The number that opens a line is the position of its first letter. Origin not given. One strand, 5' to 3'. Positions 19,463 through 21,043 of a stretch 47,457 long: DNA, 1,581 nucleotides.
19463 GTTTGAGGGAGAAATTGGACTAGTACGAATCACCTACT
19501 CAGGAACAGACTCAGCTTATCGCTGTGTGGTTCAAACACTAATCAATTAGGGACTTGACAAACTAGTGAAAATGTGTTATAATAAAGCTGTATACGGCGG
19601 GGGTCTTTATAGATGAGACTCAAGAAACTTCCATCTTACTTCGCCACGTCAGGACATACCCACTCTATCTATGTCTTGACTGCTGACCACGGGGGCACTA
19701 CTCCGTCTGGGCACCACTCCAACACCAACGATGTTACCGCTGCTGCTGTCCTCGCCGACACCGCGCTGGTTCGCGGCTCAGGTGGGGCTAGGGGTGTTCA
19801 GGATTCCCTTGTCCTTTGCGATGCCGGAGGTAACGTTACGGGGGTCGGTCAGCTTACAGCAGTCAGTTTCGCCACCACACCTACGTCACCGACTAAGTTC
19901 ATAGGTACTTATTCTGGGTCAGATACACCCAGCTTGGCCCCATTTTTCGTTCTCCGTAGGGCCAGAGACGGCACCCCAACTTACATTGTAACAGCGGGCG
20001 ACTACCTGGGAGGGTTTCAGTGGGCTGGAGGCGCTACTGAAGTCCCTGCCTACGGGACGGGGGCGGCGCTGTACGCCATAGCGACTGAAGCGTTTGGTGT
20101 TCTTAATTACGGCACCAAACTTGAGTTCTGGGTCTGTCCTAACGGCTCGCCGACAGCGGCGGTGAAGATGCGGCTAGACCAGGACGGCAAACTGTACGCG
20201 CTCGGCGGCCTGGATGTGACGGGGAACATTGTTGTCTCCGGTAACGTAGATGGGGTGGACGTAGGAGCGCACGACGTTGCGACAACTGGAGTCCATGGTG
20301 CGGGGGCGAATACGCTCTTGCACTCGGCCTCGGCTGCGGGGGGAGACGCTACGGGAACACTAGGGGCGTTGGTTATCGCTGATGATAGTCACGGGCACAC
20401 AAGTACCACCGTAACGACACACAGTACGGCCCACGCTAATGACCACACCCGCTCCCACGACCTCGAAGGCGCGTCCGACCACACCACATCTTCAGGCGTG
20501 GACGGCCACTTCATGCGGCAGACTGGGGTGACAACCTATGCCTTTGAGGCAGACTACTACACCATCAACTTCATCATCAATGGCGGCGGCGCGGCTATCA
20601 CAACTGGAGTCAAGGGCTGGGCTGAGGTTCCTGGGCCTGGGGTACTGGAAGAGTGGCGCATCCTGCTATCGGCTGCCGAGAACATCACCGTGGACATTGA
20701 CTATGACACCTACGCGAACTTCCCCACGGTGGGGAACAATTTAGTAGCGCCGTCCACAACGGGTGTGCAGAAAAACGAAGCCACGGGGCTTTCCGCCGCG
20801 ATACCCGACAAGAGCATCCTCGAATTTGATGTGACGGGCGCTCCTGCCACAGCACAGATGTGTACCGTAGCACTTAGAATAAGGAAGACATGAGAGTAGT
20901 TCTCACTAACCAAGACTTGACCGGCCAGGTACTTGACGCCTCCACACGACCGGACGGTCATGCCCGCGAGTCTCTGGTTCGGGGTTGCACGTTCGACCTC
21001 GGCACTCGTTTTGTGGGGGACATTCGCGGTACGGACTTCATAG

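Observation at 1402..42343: Conserved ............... box 15-18 nt downstream of the -10 of five promoters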

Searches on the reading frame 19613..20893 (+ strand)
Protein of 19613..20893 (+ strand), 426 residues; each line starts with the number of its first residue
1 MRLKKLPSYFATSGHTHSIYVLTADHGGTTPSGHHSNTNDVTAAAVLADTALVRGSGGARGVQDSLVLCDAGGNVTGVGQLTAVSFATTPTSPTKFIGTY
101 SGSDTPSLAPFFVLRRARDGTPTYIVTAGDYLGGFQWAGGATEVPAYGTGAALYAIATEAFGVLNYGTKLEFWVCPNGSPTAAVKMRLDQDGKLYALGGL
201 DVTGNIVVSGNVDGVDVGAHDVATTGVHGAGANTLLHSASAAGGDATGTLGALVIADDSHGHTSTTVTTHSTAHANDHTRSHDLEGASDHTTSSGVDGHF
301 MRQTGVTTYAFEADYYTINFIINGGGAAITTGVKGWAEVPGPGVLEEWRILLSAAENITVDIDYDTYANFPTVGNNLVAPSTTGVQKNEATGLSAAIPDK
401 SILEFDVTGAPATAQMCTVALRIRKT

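Call 12: search_protein_families(library=pfam, proteins=[window:19613-20893:+], max_evalue=0.01)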
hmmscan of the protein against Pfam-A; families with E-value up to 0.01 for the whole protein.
window:19613-20893:+ (426 aa): 0 families

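Call 19: find_related_loci(query=window:19613-20893:+, collection=viral_contigs, flank=10000)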
Query window:19613-20893:+ (426 aa) in viral_contigs; peptide patterns used: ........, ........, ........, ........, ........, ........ (x = any residue, [..] = any of these).
No stretch of DNA in the collection matches any of the patterns.

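Call 37: find_homologous_proteins(query=window:19613-20893:+, max_evalue=0.00001)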
Query window:19613-20893:+ (426 aa): 18 proteins with E <= 0.00001 among 8000 candidates.
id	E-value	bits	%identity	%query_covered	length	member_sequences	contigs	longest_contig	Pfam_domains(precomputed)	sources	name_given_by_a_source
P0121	1.8e-277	938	100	100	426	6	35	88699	-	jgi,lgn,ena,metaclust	metaclust:\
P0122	2.9e-143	496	98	35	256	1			-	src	-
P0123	4.7e-131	456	90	43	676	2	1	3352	-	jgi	-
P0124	5.0e-45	172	57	35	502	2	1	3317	-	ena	-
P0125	9.8e-29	119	90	18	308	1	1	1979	-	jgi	-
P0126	2.0e-25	108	46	37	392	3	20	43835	-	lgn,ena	-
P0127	4.5e-20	90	37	43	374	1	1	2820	-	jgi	jgi:hypothetical protein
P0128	1.4e-17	82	30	55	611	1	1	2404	-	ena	-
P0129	6.4e-12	63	97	8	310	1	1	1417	-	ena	-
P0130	4.6e-11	60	94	8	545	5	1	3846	-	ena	-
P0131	5.2e-11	60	41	26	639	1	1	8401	PF01391.24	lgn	-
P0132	1.7e-8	52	38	25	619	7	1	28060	PF01391.24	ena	-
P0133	1.9e-8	52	42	26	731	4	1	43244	-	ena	-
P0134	1.2e-7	49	41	25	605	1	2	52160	-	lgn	-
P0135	1.3e-7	49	45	24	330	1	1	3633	-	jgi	-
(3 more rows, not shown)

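Call 39: find_encoding_contigs(protein=P0121, flank=10000, max_places=10)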
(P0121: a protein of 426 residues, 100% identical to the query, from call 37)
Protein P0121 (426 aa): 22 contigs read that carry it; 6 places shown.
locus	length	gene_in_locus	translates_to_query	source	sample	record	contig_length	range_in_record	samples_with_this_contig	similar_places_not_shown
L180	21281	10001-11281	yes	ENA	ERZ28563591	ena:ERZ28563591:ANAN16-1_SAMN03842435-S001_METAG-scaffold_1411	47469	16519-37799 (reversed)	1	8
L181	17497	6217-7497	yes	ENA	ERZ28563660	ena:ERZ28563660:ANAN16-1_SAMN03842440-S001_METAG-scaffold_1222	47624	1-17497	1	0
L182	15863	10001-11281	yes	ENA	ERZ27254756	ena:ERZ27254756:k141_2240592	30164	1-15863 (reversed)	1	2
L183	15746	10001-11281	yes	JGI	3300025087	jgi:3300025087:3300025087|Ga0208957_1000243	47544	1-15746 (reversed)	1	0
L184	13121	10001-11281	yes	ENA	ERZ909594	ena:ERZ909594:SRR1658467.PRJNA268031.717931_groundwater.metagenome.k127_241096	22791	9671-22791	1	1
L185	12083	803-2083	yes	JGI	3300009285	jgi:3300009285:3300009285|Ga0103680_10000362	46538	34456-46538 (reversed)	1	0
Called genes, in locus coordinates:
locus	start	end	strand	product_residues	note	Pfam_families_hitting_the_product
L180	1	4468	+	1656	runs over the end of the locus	-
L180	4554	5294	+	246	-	-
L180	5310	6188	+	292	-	-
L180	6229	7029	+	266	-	-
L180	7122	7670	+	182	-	-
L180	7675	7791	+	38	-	-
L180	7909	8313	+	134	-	-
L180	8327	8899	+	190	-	-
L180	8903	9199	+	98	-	-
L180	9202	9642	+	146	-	-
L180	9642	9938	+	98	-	-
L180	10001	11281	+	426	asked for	-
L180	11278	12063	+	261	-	-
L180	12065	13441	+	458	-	-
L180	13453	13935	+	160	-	-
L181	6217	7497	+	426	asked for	-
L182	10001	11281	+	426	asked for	-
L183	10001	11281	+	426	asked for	-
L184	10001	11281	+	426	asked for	-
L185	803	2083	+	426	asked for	-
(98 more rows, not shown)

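Call 41: find_encoding_contigs(protein=P0123, flank=10000, max_places=3)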
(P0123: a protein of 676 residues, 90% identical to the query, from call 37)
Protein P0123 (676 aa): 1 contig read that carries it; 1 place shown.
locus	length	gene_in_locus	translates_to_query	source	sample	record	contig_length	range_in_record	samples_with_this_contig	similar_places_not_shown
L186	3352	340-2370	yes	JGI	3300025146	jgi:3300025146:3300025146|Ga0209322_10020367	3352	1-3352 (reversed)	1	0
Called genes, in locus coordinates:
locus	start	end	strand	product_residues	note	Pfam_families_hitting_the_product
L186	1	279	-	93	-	?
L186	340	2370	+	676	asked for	-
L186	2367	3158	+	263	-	-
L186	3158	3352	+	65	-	?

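Call 42: find_encoding_contigs(protein=P0126, flank=10000, max_places=3)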
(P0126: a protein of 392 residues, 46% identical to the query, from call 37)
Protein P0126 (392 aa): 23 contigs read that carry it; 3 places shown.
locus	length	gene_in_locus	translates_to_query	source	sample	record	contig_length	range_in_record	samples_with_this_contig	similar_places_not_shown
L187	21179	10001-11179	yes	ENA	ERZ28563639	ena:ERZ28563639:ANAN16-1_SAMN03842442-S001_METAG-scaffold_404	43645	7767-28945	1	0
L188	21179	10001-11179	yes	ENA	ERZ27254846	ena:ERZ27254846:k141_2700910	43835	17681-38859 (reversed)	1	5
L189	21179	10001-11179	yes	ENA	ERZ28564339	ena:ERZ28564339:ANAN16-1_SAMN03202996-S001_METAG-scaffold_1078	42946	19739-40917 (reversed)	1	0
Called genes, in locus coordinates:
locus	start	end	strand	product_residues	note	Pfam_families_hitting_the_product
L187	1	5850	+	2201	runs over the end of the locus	-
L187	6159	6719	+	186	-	-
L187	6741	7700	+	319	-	PF20911:GP7 (weak)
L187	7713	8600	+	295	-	-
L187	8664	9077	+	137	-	-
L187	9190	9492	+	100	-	-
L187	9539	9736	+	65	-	-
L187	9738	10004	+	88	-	-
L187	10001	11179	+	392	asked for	-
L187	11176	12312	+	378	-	-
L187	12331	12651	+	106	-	-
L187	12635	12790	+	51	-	-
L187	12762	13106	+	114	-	-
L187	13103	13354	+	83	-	-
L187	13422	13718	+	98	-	-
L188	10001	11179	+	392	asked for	-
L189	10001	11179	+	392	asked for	-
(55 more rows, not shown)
